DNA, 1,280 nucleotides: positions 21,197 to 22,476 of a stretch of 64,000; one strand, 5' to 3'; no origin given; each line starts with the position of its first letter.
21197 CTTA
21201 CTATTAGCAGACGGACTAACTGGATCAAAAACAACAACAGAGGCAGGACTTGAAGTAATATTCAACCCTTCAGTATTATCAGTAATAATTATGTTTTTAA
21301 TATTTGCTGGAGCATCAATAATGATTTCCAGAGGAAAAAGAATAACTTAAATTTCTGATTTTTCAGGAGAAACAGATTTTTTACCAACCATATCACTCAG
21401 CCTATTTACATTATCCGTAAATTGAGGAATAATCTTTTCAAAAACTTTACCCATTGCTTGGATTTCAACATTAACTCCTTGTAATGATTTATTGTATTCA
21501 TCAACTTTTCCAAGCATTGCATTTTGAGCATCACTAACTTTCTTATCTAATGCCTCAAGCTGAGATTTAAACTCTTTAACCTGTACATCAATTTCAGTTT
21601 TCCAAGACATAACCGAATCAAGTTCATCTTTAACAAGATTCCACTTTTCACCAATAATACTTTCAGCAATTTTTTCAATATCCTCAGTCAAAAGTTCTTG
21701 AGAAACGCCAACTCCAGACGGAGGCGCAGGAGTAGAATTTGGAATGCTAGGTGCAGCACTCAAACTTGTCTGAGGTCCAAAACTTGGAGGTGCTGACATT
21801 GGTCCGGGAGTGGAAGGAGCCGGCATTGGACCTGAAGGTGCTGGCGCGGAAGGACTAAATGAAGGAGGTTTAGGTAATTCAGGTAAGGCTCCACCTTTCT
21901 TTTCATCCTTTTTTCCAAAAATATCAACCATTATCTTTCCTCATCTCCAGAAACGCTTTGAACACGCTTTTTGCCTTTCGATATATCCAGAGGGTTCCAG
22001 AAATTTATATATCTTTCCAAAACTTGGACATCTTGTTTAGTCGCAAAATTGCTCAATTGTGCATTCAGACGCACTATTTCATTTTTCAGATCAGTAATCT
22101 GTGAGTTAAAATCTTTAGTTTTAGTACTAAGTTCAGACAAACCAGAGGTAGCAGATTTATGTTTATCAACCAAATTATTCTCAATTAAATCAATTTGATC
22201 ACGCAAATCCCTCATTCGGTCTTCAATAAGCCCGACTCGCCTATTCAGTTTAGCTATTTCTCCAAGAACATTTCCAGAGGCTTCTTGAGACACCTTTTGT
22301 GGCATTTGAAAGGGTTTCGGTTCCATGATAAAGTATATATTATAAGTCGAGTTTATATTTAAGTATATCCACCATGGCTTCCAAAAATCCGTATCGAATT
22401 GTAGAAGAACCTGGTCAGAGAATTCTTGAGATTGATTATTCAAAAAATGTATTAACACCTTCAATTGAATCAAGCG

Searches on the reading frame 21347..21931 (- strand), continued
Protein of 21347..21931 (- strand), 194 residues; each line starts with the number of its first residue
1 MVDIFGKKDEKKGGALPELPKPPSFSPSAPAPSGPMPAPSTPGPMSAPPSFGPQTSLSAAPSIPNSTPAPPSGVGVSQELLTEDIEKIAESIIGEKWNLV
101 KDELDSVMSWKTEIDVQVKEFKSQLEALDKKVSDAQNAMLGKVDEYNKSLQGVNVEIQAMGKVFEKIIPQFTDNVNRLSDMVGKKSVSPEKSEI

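Call 73: list_cluster_members(proteins=[P0193, P0201, P0144, P0159, P0124, P0137, P0212, P0141, P0129, P0244])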
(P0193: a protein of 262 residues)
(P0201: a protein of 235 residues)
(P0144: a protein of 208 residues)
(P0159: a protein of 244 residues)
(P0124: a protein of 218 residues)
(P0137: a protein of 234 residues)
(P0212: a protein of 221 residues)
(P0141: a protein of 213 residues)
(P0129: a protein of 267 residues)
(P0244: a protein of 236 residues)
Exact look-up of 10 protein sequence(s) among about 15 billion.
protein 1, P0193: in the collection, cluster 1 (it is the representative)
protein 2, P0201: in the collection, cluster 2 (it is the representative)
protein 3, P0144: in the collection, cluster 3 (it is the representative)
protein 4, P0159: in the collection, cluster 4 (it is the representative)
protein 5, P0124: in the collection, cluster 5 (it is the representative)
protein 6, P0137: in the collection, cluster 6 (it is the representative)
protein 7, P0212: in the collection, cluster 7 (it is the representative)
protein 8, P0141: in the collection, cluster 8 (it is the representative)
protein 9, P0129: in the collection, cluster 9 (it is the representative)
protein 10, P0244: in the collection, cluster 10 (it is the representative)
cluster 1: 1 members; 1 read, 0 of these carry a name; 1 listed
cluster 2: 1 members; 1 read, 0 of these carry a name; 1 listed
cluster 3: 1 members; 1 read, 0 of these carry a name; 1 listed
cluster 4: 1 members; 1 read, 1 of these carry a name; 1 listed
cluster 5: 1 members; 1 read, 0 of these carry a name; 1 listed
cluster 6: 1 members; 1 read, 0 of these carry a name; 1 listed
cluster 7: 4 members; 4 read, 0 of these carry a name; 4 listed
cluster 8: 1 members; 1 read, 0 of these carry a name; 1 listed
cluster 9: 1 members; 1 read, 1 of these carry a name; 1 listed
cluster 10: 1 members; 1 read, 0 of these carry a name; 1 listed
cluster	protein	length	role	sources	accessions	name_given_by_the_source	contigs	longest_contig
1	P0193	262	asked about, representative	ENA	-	-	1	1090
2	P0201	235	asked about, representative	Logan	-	-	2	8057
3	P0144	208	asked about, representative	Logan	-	-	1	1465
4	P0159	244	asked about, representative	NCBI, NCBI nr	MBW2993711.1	hypothetical protein KY317_04010 [Candidatus Woesearchaeota archaeon] | hypothetical protein [Candidatus Woesearchaeota archaeon]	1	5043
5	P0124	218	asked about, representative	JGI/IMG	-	-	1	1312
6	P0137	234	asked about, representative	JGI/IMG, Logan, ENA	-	-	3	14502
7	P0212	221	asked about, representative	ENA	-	-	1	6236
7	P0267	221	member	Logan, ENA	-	-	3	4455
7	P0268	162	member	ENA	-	-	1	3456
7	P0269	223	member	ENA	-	-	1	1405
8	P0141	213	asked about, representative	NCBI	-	-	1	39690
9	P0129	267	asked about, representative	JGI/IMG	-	hypothetical protein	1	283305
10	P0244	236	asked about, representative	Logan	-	-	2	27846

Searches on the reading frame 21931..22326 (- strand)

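Call 4: search_protein_families(library=pfam, proteins=[window:21931-22326:-], max_evalue=1)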
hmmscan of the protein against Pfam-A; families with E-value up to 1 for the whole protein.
window:21931-22326:- (131 aa): 47 families (the best 25 are shown)
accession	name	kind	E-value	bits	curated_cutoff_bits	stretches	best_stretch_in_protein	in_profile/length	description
PF15619.11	Lebercilin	-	0.00017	21.6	34.3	1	20-92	115-187/193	Ciliary protein causing Leber congenital amaurosis disease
PF01544.23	CorA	-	0.0026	17.6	27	1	11-95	140-226/292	CorA-like Mg2+ transporter protein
PF00170.26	bZIP_1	-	0.0027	18.2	27.6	1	23-51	27-55/64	bZIP transcription factor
PF09763.15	Sec3_CC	-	0.0031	17.8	27.1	1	17-51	37-71/133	Exocyst complex component Sec3, coiled-coil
PF15397.11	DUF4618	-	0.0049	16.8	34.9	1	46-107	55-111/258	Domain of unknown function (DUF4618)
PF06419.17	COG6_N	-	0.0051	17.4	27.4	1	16-103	27-111/114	Conserved oligomeric complex COG6, N-terminal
PF05791.16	Bacillus_HBL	-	0.0052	17.1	29.1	1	7-92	90-175/177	Bacillus haemolytic enterotoxin (HBL)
PF25541.1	TBCA_PH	-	0.0065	16.6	27.8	1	14-98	4-87/139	PH domain-containing proteins, TBCA domain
PF19220.6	Rod_CreS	-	0.007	15.9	100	1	14-89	138-213/359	Crescentin, rod domain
PF10267.14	Tmemb_cc2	-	0.0072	16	32.8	1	14-107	208-305/397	Predicted transmembrane and coiled-coil 2 protein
PF24481.2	CT398_CC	-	0.009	16.3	27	1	22-106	88-172/180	CT398-like coiled coil hairpin domain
PF06698.16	DUF1192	-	0.011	16.2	25.5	1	63-92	17-44/58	Protein of unknown function (DUF1192)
PF04108.17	ATG17_like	-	0.011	15.7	43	1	16-103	213-284/355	Autophagy protein ATG17-like domain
PF07352.17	Phage_Mu_Gam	-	0.014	15.8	28.3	1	19-63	6-50/149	Bacteriophage Mu Gam like protein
PF16326.10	ABC_tran_CTD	-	0.016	15.9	32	0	26-76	5-56/69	ABC transporter C-terminal domain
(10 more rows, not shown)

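Call 27: search_protein_families(library=ncbifam, proteins=[window:21931-22326:-], max_evalue=0.1)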
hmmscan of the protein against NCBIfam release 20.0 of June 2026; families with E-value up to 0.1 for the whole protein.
window:21931-22326:- (131 aa): 23 families
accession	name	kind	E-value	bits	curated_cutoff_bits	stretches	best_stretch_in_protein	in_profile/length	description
NF053852.1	vesicle_Bd0635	exception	5.3e-06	26.2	250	1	10-95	30-115/223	CpoB-like predatory vesicle lipoprotein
NF045487.1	ASRP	equivalog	1.3e-05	24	300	1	19-95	366-442/593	archaea-specific SMC-related protein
TIGR02977.1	phageshock_pspA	equivalog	0.00097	18.9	242.95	1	42-100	81-138/219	phage shock protein PspA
NF052320.1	Cbp1_fam_LP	subfamily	0.0011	18.6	90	1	24-106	83-159/286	Cbp1 family collagen-binding glycoprotein adhesin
NF033885.1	conj_TraP_IncI1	equivalog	0.0012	18.6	135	1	9-101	55-147/217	conjugal transfer protein TraP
NF038218.1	IcmG_DotF_IVB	equivalog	0.0014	18.3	200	1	18-106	113-197/266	type IVB secretion system protein IcmG/DotF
NF041034.1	Rad50_Sulf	equivalog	0.0019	16.1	1000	1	22-106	447-532/872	DNA double-strand break repair ATPase Rad50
TIGR02168.1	SMC_prok_B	equivalog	0.0025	15.6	567.35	1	13-97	286-366/1181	chromosome segregation protein SMC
TIGR04523.1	Mplasa_alph_rch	subfamily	0.0032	15.5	270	1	34-96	45-110/745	helix-rich protein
TIGR02169.1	SMC_prok_A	equivalog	0.0056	14.4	729.4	1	24-98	836-906/1165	chromosome segregation protein SMC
NF049873.2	cytotoxin_MakE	exception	0.0071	15.4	360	1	8-93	96-181/352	alpha-pore-forming cytotoxin subunit MakE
NF047516.1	LA_3659_fam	equivalog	0.011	15.4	36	1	21-93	81-152/221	LA_3659 family protein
NF047514.1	SpiroCoCo_N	equivalog_domain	0.011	15.4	75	1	21-93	81-152/221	SpiroCoCo family coiled-coil protein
NF040877.1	SE1832_fam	equivalog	0.013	15.5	45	0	22-45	28-51/51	SE1832 family protein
TIGR00636.1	PduO_Nterm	equivalog_domain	0.015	15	108.45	0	19-93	26-98/171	cob(I)yrinic acid a,c-diamide adenosyltransferase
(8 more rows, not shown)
